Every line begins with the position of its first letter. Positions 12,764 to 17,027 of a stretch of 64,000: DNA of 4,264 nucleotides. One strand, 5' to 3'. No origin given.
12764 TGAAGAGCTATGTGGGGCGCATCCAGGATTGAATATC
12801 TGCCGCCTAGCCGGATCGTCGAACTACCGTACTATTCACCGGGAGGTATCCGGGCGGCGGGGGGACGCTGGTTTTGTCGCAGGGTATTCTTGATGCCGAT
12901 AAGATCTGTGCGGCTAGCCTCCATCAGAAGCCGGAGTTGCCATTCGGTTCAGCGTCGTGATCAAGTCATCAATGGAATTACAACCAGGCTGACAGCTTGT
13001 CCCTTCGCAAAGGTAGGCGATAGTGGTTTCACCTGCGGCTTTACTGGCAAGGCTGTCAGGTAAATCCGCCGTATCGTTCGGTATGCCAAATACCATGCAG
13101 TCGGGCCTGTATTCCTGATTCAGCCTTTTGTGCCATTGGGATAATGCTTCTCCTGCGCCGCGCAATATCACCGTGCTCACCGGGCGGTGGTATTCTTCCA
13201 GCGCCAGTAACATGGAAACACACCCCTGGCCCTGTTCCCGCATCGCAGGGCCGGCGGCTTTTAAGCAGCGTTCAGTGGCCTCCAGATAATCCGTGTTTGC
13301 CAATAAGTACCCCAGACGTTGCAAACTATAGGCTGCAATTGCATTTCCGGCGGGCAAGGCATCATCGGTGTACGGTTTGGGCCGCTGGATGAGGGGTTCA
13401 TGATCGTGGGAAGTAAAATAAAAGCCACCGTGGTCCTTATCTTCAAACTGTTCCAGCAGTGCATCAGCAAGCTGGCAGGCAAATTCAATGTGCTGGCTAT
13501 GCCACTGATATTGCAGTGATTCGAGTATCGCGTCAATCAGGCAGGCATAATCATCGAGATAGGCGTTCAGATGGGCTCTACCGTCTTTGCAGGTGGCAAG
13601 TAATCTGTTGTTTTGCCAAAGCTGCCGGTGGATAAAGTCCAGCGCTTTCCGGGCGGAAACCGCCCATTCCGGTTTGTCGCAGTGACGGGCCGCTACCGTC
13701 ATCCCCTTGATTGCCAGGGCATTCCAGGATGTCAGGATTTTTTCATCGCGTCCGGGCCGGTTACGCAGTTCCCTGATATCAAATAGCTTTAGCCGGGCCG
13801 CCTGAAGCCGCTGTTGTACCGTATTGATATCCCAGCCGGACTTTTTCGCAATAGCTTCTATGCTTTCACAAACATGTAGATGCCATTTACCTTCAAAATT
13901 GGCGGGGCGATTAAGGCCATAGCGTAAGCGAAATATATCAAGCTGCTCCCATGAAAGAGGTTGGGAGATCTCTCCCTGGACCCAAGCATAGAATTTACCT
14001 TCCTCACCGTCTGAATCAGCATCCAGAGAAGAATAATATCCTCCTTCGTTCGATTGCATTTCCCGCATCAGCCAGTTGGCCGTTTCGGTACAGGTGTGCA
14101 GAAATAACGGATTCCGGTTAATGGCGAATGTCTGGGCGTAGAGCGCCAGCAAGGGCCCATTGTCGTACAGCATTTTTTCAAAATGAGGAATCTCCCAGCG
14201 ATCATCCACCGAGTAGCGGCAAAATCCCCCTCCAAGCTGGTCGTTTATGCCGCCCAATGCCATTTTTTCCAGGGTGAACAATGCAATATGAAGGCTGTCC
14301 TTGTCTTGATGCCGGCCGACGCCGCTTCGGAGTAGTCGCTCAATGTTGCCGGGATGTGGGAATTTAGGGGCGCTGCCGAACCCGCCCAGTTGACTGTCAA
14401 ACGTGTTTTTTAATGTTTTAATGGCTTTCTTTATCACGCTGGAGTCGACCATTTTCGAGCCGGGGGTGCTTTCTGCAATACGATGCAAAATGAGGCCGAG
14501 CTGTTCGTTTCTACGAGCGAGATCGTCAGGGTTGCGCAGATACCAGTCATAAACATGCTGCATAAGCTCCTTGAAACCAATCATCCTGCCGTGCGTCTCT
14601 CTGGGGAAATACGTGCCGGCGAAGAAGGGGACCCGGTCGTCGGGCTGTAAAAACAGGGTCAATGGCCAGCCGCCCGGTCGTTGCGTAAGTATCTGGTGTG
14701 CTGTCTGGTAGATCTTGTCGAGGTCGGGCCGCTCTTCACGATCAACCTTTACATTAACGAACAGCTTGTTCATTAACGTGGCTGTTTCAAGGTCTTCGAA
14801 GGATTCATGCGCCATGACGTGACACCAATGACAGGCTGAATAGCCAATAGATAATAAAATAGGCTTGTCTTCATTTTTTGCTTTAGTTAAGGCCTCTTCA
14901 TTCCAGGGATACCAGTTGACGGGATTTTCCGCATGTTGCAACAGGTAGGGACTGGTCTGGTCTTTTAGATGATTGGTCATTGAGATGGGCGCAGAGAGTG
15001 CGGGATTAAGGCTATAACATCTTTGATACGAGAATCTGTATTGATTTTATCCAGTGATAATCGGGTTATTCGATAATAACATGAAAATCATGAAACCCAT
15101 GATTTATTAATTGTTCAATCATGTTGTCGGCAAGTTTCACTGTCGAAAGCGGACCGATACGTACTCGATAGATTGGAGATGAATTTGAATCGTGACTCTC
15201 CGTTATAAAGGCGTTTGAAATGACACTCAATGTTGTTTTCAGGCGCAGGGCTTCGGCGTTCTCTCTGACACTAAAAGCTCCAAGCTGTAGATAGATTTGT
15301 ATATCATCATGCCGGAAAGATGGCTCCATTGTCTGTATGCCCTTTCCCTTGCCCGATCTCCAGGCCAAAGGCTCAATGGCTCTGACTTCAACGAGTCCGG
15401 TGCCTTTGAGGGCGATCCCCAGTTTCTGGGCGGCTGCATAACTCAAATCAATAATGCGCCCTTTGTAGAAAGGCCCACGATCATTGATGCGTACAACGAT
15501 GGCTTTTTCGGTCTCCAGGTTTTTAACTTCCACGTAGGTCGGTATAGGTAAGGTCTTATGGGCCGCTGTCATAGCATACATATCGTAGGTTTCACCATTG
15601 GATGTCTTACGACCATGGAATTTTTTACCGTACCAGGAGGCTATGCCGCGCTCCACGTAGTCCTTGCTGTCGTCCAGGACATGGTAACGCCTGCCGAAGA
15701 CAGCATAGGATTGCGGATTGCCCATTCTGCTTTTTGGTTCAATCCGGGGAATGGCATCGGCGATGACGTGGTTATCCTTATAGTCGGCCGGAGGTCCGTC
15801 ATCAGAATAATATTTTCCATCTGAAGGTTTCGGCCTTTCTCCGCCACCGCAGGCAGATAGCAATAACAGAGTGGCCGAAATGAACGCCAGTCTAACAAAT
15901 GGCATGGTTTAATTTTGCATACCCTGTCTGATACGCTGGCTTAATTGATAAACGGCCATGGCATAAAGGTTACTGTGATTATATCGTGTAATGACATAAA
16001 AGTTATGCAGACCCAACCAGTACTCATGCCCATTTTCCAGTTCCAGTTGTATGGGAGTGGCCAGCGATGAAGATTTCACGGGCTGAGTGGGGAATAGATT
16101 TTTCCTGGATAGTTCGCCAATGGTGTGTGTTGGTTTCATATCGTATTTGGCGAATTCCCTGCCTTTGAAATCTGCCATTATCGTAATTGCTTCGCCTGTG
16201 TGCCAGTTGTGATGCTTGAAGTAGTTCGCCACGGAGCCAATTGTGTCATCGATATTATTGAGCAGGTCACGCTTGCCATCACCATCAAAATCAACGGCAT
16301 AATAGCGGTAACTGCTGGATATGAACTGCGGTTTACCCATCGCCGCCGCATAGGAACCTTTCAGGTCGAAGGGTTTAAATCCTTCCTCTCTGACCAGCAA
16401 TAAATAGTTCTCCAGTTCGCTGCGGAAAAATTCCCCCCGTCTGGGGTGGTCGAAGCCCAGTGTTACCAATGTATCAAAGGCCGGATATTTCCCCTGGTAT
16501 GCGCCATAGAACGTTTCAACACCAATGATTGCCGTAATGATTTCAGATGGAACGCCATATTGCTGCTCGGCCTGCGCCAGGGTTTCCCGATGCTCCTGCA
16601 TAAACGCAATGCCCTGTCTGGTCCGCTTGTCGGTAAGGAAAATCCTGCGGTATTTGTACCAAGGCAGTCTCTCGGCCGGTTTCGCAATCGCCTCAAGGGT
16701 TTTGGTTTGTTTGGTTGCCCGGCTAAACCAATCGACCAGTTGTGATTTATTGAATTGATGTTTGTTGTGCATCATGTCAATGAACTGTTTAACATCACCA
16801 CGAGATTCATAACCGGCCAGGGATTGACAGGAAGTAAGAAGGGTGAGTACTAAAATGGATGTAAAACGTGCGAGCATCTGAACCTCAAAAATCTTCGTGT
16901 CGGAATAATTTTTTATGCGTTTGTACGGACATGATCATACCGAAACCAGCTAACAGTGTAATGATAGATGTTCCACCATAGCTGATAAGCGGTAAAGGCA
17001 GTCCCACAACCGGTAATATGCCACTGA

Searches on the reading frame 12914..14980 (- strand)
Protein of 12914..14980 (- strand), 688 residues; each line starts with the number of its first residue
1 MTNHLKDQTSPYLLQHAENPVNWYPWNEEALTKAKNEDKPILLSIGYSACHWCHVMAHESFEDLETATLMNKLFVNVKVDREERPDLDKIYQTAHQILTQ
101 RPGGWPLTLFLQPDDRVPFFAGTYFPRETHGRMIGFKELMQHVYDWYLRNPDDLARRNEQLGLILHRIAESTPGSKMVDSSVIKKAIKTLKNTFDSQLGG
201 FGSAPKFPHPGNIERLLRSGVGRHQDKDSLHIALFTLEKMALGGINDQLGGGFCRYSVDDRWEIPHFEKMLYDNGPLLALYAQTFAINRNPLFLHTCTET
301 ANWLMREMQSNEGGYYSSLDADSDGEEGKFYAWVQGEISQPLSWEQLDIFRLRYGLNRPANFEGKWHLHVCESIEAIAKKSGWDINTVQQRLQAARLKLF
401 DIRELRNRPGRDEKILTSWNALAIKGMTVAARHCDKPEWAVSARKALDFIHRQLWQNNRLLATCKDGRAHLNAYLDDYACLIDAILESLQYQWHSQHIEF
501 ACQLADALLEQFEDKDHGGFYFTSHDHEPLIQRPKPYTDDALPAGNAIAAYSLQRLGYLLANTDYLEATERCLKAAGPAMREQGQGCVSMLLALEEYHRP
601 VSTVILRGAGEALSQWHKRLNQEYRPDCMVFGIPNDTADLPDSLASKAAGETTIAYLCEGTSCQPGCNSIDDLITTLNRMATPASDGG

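Call 42: search_protein_families(library=pfam, proteins=[window:12914-14980:-], max_evalue=0.00001)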
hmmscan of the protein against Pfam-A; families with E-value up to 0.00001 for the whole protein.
window:12914-14980:- (688 aa): 2 families
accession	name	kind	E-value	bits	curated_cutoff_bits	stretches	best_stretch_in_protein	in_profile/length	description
PF03190.21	Thioredox_DsbH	-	2.3e-69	233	27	1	2-161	1-158/163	Protein of unknown function, DUF255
PF13899.12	Thioredoxin_7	-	1.3e-08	35.2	27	1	22-113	1-83/83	Thioredoxin-like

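Call 52: find_related_loci(query=window:12914-14980:-, collection=metagenome_contigs, flank=7000)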
Query window:12914-14980:- (688 aa) in metagenome_contigs; peptide patterns used: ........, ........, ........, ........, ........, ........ (x = any residue, [..] = any of these).
227 stretches matched a pattern; 211 encode a relative of the query (tblastn E <= 1e-3); the best 80 are kept; 80 distinct loci.
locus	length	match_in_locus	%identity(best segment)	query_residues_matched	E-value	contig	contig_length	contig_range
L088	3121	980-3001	57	1-673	0e+0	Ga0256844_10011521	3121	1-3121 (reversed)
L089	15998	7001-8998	57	2-664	0e+0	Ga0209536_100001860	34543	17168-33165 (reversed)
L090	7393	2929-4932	56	3-665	0e+0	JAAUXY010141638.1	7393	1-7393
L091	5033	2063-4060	57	2-665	0e+0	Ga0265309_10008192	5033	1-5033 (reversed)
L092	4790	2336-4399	54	2-684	0e+0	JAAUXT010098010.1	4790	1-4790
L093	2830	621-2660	55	2-678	0e+0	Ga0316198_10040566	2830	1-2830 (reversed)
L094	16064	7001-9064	54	2-685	0e+0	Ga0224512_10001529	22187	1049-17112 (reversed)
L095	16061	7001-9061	54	1-682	0e+0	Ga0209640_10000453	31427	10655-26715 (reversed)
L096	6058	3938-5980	55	3-679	0e+0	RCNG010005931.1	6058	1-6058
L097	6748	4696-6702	54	1-664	0e+0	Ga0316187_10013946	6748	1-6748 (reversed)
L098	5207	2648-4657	53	1-665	0e+0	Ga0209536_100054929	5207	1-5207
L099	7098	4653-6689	55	2-677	0e+0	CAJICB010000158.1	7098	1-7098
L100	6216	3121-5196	53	2-686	0e+0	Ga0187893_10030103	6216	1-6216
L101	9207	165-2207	53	3-678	0e+0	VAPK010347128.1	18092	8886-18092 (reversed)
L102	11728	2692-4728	54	3-677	0e+0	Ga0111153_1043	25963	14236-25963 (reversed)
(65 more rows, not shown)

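Call 76: search_protein_families(library=padloc, proteins=[window:12914-14980:-], max_evalue=0.00001)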
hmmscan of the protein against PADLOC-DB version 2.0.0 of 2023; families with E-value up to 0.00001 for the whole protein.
window:12914-14980:- (688 aa): 0 families

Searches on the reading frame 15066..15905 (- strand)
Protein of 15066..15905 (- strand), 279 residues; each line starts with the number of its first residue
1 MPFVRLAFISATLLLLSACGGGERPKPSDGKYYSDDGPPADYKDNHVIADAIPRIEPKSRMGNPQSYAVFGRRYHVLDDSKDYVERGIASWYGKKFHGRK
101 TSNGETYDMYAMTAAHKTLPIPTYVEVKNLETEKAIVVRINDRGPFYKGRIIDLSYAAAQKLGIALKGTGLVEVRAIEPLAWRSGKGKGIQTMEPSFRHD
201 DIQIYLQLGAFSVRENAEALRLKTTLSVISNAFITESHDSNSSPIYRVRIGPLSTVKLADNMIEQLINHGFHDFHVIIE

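Call 42: search_protein_families(library=pfam, proteins=[window:15066-15905:-], max_evalue=0.00001)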
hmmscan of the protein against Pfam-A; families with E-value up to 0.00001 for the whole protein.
window:15066-15905:- (279 aa): 2 families
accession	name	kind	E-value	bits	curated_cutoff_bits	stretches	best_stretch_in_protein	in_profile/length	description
PF03330.24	DPBB_1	-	6.9e-27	94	28.8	1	85-173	2-82/83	Lytic transglycolase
PF05036.18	SPOR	-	4.8e-10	40.1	21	1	205-271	6-70/76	SPOR domain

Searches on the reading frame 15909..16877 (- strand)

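Call 42: search_protein_families(library=pfam, proteins=[window:15909-16877:-], max_evalue=0.00001)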
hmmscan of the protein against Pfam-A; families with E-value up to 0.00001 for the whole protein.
window:15909-16877:- (322 aa): 1 family
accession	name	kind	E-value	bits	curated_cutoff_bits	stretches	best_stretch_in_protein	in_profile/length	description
PF13406.11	SLT_2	-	3e-94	315.9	24.3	1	28-314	5-292/292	Transglycosylase SLT domain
